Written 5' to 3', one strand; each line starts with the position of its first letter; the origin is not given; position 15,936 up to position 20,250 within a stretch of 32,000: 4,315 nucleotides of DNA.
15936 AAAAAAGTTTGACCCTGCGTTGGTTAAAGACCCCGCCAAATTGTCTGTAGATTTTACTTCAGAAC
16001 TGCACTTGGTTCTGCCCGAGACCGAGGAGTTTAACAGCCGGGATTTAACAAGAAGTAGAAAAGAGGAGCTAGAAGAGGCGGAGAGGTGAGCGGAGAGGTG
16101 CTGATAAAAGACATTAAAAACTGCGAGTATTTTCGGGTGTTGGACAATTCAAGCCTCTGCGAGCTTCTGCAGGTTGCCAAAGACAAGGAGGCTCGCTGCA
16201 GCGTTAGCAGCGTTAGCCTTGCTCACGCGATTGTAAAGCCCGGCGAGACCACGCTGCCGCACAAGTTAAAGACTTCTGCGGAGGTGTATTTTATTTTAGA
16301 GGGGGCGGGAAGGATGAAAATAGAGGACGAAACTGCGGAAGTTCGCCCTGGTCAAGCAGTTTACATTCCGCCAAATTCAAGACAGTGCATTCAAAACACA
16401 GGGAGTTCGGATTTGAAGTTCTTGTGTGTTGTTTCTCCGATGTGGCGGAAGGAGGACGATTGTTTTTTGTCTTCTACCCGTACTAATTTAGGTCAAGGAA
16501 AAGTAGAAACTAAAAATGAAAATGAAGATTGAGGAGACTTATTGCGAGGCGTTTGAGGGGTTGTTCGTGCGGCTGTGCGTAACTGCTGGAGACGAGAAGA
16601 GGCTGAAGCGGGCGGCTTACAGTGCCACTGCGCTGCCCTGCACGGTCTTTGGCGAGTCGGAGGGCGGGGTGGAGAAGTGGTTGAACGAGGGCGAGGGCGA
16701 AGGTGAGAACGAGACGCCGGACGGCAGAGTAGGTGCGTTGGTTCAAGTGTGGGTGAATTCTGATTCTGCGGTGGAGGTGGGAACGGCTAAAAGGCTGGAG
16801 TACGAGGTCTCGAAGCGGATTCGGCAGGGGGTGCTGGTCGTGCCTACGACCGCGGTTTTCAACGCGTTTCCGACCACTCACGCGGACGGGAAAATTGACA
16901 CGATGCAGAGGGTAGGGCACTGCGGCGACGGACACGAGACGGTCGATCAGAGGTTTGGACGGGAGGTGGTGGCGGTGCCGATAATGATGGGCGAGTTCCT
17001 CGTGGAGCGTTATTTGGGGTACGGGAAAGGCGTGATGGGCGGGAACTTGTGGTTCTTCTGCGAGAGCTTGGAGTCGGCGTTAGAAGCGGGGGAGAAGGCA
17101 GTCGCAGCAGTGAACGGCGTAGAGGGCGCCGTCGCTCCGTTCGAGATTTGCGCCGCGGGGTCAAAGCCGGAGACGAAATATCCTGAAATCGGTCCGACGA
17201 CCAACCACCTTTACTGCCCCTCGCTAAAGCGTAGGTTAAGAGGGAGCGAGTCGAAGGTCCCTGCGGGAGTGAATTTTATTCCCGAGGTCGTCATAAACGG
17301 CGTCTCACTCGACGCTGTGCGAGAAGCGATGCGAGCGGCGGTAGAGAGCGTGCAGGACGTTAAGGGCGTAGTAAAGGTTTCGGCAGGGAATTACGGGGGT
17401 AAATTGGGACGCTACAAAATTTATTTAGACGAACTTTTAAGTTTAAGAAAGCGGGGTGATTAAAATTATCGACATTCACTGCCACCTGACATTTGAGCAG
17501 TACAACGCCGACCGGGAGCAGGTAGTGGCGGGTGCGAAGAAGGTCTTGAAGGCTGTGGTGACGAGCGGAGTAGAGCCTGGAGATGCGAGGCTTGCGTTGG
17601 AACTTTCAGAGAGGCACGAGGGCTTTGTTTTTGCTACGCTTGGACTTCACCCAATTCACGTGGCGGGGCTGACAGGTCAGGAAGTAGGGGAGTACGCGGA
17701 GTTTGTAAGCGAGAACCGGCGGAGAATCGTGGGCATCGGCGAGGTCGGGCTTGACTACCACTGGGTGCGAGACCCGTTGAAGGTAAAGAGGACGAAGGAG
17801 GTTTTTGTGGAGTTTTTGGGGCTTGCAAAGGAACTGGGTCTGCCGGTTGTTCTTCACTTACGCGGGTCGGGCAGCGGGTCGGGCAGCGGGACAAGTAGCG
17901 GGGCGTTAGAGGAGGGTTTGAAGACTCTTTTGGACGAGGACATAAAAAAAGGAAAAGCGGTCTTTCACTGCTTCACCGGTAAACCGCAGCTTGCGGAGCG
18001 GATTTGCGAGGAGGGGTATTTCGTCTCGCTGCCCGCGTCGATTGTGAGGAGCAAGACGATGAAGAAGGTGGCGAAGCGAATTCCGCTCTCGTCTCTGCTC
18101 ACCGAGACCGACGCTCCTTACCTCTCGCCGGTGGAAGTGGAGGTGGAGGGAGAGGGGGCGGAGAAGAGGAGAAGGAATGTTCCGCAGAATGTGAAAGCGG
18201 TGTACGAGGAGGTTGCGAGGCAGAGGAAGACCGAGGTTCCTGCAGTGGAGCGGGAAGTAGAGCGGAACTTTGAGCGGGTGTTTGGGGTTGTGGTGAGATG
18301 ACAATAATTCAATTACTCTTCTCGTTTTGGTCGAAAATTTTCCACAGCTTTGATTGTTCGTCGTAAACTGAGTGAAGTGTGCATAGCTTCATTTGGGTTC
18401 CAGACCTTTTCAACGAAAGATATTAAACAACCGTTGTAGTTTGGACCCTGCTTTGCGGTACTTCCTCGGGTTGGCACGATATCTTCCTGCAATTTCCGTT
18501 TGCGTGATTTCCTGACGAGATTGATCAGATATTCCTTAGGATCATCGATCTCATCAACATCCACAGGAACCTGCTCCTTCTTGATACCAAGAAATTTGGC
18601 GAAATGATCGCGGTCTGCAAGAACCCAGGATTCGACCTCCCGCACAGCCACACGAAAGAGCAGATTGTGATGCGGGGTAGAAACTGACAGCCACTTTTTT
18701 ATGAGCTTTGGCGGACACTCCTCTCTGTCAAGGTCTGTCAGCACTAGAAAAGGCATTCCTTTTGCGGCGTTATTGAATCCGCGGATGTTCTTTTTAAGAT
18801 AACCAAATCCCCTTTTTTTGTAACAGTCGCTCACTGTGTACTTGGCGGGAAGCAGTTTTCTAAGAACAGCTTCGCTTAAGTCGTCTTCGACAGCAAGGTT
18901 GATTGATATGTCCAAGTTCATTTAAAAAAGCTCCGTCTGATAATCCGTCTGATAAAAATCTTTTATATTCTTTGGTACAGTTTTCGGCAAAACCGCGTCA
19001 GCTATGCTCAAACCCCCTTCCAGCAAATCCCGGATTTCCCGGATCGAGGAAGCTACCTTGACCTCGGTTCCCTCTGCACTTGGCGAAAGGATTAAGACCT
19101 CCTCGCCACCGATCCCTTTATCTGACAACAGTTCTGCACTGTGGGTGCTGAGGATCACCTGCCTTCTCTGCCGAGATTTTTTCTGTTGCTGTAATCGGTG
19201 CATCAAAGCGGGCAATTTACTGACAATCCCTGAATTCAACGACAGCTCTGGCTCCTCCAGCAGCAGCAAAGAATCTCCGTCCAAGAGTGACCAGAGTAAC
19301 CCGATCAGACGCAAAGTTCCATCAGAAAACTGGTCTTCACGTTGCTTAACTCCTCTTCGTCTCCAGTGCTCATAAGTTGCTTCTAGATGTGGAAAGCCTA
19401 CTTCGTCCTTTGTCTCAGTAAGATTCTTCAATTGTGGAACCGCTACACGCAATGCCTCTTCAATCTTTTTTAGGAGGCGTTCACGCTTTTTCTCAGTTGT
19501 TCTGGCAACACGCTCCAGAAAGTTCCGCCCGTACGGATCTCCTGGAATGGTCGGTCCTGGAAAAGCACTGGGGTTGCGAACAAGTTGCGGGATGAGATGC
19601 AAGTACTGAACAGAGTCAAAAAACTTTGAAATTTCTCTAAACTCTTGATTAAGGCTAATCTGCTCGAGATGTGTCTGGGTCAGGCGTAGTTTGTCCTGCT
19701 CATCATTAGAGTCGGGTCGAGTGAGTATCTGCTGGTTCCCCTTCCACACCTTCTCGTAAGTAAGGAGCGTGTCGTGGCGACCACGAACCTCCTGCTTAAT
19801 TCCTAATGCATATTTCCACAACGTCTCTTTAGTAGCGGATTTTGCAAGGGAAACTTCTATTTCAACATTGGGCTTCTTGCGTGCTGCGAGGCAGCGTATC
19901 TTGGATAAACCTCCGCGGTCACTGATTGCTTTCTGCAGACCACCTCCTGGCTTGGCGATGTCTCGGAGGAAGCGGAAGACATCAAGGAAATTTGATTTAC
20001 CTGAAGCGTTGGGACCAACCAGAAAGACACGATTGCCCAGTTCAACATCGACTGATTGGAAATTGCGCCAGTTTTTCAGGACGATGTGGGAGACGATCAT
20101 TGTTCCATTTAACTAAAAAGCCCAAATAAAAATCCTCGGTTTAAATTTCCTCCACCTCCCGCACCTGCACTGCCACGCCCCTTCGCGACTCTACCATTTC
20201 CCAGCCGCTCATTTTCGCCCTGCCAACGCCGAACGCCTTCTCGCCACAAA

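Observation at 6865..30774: Window-wide pattern: perfect tandem repeats whose unit length is always a multiple of 3, inserted in-frame into conserved proteins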

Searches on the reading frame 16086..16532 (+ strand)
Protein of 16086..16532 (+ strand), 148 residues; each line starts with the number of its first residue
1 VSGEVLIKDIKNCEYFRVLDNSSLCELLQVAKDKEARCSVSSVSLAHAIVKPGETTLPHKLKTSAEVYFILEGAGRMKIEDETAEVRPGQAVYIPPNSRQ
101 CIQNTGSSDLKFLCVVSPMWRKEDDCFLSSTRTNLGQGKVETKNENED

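Call 5: search_protein_families(library=pfam, proteins=[window:16086-16532:+])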
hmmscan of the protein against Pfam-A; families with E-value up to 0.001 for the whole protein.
window:16086-16532:+ (148 aa): 6 families
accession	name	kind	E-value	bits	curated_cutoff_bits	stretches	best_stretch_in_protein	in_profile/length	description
PF07883.17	Cupin_2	-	1.5e-14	53.9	27.2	1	48-116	3-70/70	Cupin domain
PF01050.24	MannoseP_isomer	-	2.1e-07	31.6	23.6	1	46-126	31-111/116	Mannose-6-phosphate isomerase C-terminal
PF00190.28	Cupin_1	-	3.5e-06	27.1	22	1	41-115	31-113/151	Cupin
PF06249.18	EutQ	-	0.00011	22.5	21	1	41-118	73-147/152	Ethanolamine utilisation protein EutQ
PF21621.3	MPI_cupin_dom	-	0.00039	20.8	27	0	62-99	27-64/79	Mannose-6-phosphate isomerase, cupin domain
PF02311.25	AraC_binding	-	0.0004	20.6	21.1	1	58-109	18-68/135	AraC-like ligand binding domain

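Call 45: find_homologous_proteins(query=window:16086-16532:+, max_evalue=1e-10)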
Query window:16086-16532:+ (148 aa): 82 proteins with E <= 1e-10 among 95 candidates.
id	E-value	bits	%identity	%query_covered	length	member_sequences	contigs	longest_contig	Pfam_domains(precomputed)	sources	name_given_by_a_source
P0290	2.5e-92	324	99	100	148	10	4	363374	PF07883.18,PF00190.29,PF01050.25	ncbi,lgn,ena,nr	ncbi:MAG: cupin domain-containing protein [Methanophagales archaeon]|nr:cupin domain-containing prot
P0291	1.9e-48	182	70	82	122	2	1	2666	PF07883.18,PF00190.29,PF06249.19,PF01050.25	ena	-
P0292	9.7e-48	180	69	82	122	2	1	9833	PF07883.18,PF00190.29,PF01050.25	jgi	jgi:mannose-6-phosphate isomerase-like protein (cupin superfamily)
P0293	4.7e-46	174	61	91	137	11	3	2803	PF07883.18,PF00190.29,PF01050.25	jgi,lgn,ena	-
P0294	9.9e-46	173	66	82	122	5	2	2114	PF07883.18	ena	-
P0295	2.7e-45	172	66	82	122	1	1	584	PF07883.18,PF00190.29,PF02311.26,PF01050.25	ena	-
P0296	5.3e-45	171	67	84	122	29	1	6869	PF07883.18,PF00190.29,PF01050.25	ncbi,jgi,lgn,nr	ncbi:cytosine deaminase [Candidatus Methanophagaceae archaeon]|nr:cytosine deaminase [Methanophagale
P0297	6.7e-45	171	65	82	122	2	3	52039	PF07883.18,PF00190.29,PF02311.26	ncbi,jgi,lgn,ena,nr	ncbi:MAG TPA: cupin domain-containing protein [Desulfobacteria bacterium]|nr:cupin domain-containing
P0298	9.7e-45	170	64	82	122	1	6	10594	PF07883.18,PF01050.25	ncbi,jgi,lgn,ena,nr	ncbi:MAG: cupin domain-containing protein [Methanophagales archaeon]|nr:cupin domain-containing prot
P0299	1.7e-44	169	64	82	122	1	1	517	PF07883.18,PF00190.29,PF01050.25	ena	-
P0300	3.7e-44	168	66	82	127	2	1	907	PF07883.18,PF00190.29,PF06249.19,PF01050.25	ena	-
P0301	4.9e-44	168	61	88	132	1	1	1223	PF07883.18,PF00190.29,PF02311.26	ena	-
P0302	6.3e-44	167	66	82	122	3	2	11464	PF07883.18,PF00190.29,PF01050.25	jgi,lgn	jgi:mannose-6-phosphate isomerase-like protein (cupin superfamily)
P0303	4.1e-43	165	60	84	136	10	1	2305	PF07883.18,PF00190.29,PF02311.26,PF01050.25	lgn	-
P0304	1.1e-42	163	62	84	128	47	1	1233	PF07883.18,PF00190.29,PF01050.25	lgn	-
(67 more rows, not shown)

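Call 49: search_protein_families(library=ncbifam, proteins=[window:16086-16532:+], max_evalue=0.00001)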
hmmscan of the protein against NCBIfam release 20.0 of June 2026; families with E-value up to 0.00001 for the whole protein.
window:16086-16532:+ (148 aa): 2 families
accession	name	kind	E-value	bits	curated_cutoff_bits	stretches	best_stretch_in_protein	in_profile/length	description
TIGR01479.1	GMP_PMI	equivalog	1e-07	31.2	372.95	1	46-126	378-458/467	mannose-1-phosphate guanylyltransferase/mannose-6-phosphate isomerase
NF012004.0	PRK15460.1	equivalog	9.6e-06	24.5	859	0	48-127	390-469/478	mannose-1-phosphate guanyltransferase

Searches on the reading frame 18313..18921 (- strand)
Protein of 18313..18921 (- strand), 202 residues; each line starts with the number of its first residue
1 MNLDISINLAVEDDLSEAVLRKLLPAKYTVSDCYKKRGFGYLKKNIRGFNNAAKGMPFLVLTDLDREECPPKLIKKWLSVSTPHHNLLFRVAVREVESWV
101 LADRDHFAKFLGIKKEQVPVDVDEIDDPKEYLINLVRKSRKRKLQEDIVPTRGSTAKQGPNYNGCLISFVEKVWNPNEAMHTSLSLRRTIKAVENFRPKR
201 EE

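Call 5: search_protein_families(library=pfam, proteins=[window:18313-18921:-])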
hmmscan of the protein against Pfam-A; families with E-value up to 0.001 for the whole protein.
window:18313-18921:- (202 aa): 1 family
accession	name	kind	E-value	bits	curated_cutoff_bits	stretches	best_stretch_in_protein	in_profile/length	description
PF14103.11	DUF4276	-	6e-06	27.1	30.2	1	17-131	11-137/192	Domain of unknown function (DUF4276)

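Call 49: search_protein_families(library=ncbifam, proteins=[window:18313-18921:-], max_evalue=0.00001)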
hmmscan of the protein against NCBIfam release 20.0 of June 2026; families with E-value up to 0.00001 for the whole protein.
window:18313-18921:- (202 aa): 0 families

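Call 50: search_protein_families(library=padloc, proteins=[window:18313-18921:-], max_evalue=0.001)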
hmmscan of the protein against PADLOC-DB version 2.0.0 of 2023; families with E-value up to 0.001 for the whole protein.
window:18313-18921:- (202 aa): 12 families
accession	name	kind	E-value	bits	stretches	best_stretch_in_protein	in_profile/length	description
PDLC04194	HEC-01B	-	1.1e-69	232.4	1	1-199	1-200/204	-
PDLC04193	HEC-01B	-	9.8e-51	170.4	1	7-196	3-192/195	-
PDLC04197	HEC-01B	-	6.8e-42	141.3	1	6-196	2-189/192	-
PDLC04205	HEC-01B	-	4.8e-10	37.5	1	40-151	60-176/213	-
PDLC04191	HEC-01B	-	4e-09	34.7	1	57-147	65-151/192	-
PDLC04210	HEC-01B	-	9.4e-09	33.3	1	67-148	90-179/217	-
PDLC04206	HEC-01B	-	8.6e-08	30.3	1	26-148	45-174/219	-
PDLC04143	HEC-01A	-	4.9e-06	24.3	1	41-115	45-119/190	-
PDLC04185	HEC-01B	-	8.6e-06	23.9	1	58-142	66-146/188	-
PDLC04196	HEC-01B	-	2.4e-05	22.4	1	58-137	70-152/197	-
PDLC04202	HEC-01B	-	4.2e-05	21.7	1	7-138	3-159/204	-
PDLC04200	HEC-01B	-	0.0003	18.7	1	56-138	75-167/218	-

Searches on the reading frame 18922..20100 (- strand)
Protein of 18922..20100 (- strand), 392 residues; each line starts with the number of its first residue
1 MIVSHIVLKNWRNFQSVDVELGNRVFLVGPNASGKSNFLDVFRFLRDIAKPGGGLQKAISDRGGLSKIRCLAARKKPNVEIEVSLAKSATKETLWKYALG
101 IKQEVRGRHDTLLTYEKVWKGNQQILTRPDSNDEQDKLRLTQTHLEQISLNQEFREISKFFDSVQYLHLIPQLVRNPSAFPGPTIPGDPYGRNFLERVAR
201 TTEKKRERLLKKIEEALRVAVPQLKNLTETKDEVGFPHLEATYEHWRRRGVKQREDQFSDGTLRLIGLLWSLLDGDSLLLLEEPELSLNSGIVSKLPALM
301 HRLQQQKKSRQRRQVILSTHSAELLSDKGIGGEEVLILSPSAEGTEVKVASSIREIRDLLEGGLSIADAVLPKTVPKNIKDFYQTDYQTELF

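Call 5: search_protein_families(library=pfam, proteins=[window:18922-20100:-])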
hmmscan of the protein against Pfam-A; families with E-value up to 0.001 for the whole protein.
window:18922-20100:- (392 aa): 6 families
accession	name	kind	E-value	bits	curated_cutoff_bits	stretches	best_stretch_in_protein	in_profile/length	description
PF13304.12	AAA_21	-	8.9e-38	131.5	27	1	26-326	3-304/304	AAA domain, putative AbiEii toxin, Type IV TA system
PF13175.12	AAA_15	-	1.2e-13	51.8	32.1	2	1-45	1-46/374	AAA ATPase domain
PF02463.25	SMC_N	-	1.8e-06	28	40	1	3-45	2-47/220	RecF/RecN/SMC N terminal domain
PF13476.12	AAA_23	-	8.3e-06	27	27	1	6-200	2-143/201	AAA domain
PF00005.33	ABC_tran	-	9.1e-06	26.7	25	0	16-42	5-31/137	ABC transporter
PF13555.12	AAA_29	-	1.2e-05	25.4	27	1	4-42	2-42/61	P-loop containing region of AAA domain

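Call 49: search_protein_families(library=ncbifam, proteins=[window:18922-20100:-], max_evalue=0.00001)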
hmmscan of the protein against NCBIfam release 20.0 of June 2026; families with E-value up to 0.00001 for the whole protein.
window:18922-20100:- (392 aa): 4 families
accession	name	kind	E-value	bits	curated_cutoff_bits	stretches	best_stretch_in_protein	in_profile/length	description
NF047739.1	antiphage_MADS3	equivalog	2.2e-20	73.2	420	2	3-62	2-60/427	methylation-associated defense system AAA family ATPase MAD3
NF038234.1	retron_eff_Eco8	equivalog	4.2e-08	32.3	250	0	1-44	1-45/679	retron Eco8 family effector endonuclease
TIGR04435.1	restrict_AAA_1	hypoth_equivalog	3.6e-07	29.2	300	0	257-349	397-492/568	restriction system-associated AAA family ATPase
TIGR00611.2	recf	equivalog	4e-07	29.5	172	1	4-43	2-42/339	DNA replication/repair protein RecF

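Call 50: search_protein_families(library=padloc, proteins=[window:18922-20100:-], max_evalue=0.001)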
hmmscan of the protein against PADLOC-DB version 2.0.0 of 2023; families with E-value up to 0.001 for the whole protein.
window:18922-20100:- (392 aa): 80 families (the best 25 are shown)
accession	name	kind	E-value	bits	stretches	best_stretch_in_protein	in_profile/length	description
PDLC04180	HEC-01A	-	8.3e-161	533.4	1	1-382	1-378/382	-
PDLC04178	HEC-01A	-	5.7e-47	158.6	1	2-348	8-354/399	-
PDLC04182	HEC-01A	-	1.1e-34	118.2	2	118-366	146-391/406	-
PDLC02980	AriA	-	3.1e-33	114.1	1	26-326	3-304/304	-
PDLC04175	HEC-01A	-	5.9e-27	92.7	2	3-161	6-151/363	-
PDLC04176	HEC-01A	-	9.3e-24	82.5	1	3-351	3-345/371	-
PDLC04183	HEC-01A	-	1.3e-23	81.7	2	6-109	8-112/402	-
PDLC04177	HEC-01A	-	6.9e-23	79.3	1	3-348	5-363/393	-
PDLC04144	HEC-01B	-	2.6e-22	77.5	2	1-105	1-104/395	-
PDLC04541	PDC-M25A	-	1.5e-21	75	1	4-324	3-309/380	-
PDLC04179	HEC-01A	-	4.3e-21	73.5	2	3-97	2-94/459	-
PDLC02335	AbiLi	-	4.2e-19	66.8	1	8-343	55-255/326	AbiLi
PDLC04135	mad3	-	4.9e-19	67.1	1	3-343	2-342/374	mads_3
PDLC04391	PDC-M07A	-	1.9e-18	64.7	1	4-140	3-144/412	-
PDLC04392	PDC-M07A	-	9.9e-18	62.4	2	123-325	159-351/432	-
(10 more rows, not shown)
